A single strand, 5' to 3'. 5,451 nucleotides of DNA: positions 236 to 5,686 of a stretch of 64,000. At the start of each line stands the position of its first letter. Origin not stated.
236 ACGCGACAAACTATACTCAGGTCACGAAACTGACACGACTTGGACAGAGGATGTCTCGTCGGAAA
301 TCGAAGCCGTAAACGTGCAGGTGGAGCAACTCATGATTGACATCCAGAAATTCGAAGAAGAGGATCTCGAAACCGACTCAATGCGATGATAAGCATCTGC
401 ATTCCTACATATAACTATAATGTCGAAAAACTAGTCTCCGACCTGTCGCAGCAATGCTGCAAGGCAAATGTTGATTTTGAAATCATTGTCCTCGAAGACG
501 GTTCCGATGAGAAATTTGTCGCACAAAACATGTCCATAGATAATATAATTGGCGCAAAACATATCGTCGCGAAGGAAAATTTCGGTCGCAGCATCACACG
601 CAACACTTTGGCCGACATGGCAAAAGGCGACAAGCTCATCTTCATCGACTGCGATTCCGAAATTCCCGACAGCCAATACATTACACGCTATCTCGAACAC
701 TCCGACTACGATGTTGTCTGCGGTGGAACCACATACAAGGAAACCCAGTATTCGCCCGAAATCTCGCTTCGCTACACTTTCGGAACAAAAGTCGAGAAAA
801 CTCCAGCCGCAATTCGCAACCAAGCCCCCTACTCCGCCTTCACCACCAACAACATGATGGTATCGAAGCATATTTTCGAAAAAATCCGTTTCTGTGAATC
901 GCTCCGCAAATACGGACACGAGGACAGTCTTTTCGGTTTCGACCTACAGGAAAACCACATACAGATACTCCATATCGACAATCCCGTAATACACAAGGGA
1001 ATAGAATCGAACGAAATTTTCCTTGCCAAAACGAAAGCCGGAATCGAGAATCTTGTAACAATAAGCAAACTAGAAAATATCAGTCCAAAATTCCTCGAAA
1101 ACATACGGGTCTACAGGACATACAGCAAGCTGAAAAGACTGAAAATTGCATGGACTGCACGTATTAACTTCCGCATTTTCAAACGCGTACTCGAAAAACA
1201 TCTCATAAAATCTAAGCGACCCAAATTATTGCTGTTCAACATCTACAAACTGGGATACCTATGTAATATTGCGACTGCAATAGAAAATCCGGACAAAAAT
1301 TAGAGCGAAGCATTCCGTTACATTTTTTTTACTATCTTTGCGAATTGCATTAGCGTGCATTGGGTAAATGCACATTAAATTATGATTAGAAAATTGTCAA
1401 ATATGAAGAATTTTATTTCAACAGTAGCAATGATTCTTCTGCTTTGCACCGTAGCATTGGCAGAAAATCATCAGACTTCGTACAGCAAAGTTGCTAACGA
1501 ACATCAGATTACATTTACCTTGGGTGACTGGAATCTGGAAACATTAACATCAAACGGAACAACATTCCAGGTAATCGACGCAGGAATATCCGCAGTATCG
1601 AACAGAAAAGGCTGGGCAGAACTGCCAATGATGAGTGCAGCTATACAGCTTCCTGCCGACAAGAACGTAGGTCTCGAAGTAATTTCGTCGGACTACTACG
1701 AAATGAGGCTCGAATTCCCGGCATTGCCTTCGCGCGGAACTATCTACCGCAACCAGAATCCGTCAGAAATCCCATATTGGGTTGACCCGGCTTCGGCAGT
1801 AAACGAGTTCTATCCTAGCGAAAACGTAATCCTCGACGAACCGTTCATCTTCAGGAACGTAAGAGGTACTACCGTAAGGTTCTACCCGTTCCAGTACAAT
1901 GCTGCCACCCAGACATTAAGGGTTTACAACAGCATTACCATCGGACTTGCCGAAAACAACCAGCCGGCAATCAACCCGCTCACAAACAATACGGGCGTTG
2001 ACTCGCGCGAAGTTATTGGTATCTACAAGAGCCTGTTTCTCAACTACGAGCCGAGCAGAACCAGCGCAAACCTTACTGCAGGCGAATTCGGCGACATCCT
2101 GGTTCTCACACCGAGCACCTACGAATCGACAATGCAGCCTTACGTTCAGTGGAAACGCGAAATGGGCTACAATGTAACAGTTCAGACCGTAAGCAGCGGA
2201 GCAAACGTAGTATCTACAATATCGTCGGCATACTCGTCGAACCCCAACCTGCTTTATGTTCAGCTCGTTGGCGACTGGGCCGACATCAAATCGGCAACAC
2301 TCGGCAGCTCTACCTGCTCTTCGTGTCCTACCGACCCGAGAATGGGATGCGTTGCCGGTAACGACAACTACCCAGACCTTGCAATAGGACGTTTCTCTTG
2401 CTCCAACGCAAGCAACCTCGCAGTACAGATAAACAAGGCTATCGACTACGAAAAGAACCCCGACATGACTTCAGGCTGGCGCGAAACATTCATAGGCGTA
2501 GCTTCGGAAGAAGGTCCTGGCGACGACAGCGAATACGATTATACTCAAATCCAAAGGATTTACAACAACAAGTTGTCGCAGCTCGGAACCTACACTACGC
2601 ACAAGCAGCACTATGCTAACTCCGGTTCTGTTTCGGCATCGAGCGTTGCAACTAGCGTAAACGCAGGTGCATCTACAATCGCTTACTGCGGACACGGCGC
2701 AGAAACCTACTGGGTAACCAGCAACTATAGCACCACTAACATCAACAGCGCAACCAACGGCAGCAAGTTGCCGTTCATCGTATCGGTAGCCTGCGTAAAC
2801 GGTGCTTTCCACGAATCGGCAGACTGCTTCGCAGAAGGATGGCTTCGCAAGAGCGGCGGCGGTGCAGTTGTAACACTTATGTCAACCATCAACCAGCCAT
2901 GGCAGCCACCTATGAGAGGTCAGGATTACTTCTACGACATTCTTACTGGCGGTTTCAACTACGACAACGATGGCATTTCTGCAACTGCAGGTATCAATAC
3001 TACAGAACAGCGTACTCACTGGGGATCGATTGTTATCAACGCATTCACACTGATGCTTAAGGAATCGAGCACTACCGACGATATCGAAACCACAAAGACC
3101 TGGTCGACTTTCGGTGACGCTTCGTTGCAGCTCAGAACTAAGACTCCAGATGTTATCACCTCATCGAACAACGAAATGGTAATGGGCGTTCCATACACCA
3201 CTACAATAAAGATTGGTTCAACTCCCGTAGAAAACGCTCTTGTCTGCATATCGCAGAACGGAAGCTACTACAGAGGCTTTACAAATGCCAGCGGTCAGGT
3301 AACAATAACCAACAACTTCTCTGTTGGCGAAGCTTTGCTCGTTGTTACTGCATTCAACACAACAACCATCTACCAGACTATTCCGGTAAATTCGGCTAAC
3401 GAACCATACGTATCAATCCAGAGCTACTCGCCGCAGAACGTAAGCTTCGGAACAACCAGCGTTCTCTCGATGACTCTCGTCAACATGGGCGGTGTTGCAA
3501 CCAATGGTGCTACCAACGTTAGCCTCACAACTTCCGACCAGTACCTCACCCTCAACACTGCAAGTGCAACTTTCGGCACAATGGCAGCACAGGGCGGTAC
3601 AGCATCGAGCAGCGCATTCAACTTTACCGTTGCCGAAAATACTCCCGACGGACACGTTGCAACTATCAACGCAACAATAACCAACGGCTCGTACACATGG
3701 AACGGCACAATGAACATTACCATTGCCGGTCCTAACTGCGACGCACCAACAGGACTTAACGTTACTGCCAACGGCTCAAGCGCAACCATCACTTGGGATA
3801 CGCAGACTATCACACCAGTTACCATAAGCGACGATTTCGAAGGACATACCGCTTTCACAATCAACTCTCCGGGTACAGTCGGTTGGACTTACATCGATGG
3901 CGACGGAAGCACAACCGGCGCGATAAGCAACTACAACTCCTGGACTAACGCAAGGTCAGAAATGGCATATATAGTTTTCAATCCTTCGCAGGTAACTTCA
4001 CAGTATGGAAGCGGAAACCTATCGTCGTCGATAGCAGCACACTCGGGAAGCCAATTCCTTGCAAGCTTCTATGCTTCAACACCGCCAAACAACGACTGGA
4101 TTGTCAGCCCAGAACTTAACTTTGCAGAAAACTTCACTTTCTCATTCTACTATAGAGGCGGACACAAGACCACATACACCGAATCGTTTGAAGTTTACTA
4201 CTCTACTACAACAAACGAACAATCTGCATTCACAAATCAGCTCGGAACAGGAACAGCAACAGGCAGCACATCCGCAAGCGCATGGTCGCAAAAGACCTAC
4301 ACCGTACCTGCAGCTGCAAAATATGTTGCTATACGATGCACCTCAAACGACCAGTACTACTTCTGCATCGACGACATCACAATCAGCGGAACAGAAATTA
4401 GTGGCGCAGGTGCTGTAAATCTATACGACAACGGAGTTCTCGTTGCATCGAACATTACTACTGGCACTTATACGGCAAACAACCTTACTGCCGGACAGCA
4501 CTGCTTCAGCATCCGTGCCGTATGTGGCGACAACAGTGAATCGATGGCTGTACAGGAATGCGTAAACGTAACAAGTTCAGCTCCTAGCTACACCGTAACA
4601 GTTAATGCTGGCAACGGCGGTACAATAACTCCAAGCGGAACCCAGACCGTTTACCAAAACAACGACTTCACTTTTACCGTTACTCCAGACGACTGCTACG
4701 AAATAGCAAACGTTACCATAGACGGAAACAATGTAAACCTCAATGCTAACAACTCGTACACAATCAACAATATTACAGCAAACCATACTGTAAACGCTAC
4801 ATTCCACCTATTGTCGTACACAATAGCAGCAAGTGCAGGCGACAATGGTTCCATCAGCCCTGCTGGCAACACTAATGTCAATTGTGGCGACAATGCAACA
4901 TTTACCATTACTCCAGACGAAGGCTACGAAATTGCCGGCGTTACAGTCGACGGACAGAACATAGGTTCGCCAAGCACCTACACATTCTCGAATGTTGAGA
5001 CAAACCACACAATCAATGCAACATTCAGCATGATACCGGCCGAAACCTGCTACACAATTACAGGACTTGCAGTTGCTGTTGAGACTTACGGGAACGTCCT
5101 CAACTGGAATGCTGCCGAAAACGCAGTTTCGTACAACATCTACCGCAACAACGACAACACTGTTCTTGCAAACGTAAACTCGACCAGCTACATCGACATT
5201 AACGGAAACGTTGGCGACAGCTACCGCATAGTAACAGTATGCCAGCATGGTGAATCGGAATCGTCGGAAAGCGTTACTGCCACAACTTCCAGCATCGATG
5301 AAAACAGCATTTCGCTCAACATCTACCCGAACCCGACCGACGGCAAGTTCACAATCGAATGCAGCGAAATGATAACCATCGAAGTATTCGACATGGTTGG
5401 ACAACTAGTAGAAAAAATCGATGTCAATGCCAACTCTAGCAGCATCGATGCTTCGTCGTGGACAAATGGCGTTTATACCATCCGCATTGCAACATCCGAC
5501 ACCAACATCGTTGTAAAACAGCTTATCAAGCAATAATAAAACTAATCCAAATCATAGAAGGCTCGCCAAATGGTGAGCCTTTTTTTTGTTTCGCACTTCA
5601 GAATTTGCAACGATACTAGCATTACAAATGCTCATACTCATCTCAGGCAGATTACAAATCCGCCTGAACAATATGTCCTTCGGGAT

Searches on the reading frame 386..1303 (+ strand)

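Call 8: search_protein_families(library=pfam, proteins=[window:386-1303:+])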
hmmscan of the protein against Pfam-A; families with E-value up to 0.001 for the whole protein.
window:386-1303:+ (305 aa): 3 families
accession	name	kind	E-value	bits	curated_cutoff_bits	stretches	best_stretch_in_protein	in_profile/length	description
PF00535.33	Glycos_transf_2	-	4.7e-16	59.6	23.3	1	3-123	1-123/168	Glycosyl transferase family 2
PF10111.15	Glyco_tranf_2_2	-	2.5e-06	27.6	27.3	1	3-91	1-92/276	Glycosyltransferase like family 2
PF13632.12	Glyco_trans_2_3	-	0.00079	19.7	27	1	85-208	3-127/198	Glycosyl transferase family group 2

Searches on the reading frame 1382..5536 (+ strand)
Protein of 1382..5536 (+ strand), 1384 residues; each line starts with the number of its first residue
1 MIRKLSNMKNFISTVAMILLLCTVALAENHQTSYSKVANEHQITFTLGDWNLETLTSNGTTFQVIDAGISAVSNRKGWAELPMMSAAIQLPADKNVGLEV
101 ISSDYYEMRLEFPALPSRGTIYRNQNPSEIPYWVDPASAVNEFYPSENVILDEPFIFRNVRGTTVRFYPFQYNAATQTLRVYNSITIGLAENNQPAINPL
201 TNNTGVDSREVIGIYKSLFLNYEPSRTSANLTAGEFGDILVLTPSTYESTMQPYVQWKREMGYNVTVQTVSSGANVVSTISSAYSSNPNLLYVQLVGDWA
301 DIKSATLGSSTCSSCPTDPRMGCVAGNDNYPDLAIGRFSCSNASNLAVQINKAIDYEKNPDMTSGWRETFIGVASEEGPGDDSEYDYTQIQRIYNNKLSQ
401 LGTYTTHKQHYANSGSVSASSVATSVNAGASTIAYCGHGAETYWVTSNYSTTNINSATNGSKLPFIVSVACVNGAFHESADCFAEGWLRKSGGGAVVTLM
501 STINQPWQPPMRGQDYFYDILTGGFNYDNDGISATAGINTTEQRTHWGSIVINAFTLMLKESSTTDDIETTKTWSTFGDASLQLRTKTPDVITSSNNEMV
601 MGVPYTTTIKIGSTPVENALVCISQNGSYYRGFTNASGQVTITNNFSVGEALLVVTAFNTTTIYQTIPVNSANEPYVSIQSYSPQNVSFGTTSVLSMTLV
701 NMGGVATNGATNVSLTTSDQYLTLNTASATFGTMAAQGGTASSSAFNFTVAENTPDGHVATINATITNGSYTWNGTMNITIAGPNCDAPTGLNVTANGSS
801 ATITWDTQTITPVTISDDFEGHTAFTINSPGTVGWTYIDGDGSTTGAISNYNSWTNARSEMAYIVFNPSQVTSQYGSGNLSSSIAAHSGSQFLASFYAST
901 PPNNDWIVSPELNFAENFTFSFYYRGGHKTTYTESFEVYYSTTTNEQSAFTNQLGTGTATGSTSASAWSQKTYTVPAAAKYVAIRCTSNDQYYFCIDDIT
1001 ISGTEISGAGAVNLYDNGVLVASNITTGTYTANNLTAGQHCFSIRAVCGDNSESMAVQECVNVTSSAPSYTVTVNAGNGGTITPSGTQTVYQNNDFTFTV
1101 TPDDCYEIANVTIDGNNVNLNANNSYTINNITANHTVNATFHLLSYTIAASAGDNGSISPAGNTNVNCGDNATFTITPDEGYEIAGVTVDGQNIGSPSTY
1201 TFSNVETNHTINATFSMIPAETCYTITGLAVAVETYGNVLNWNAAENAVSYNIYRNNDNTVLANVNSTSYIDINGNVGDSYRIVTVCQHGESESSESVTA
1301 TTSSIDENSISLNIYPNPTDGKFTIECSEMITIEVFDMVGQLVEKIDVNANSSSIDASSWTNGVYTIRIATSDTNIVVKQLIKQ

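Call 8: search_protein_families(library=pfam, proteins=[window:1382-5536:+])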
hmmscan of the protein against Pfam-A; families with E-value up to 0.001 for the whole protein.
window:1382-5536:+ (1384 aa): 5 families
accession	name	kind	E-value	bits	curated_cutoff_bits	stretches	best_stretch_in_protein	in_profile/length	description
PF01364.23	Peptidase_C25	-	6.7e-48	164.2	23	1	240-584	2-374/374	Peptidase family C25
PF08126.16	Propeptide_C25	-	2.1e-25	89.5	22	1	42-224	23-199/205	Propeptide_C25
PF18998.6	Flg_new_2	-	5.5e-14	52.4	23.6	2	1146-1217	1-71/73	Divergent InlB B-repeat domain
PF18962.6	Por_Secre_tail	-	1.4e-13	51.4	27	1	1314-1381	1-74/75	Secretion system C-terminal sorting domain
PF18370.7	RGI_lyase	-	3.7e-06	27.6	27.8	1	1231-1299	11-84/86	Rhamnogalacturonan I lyases beta-sheet domain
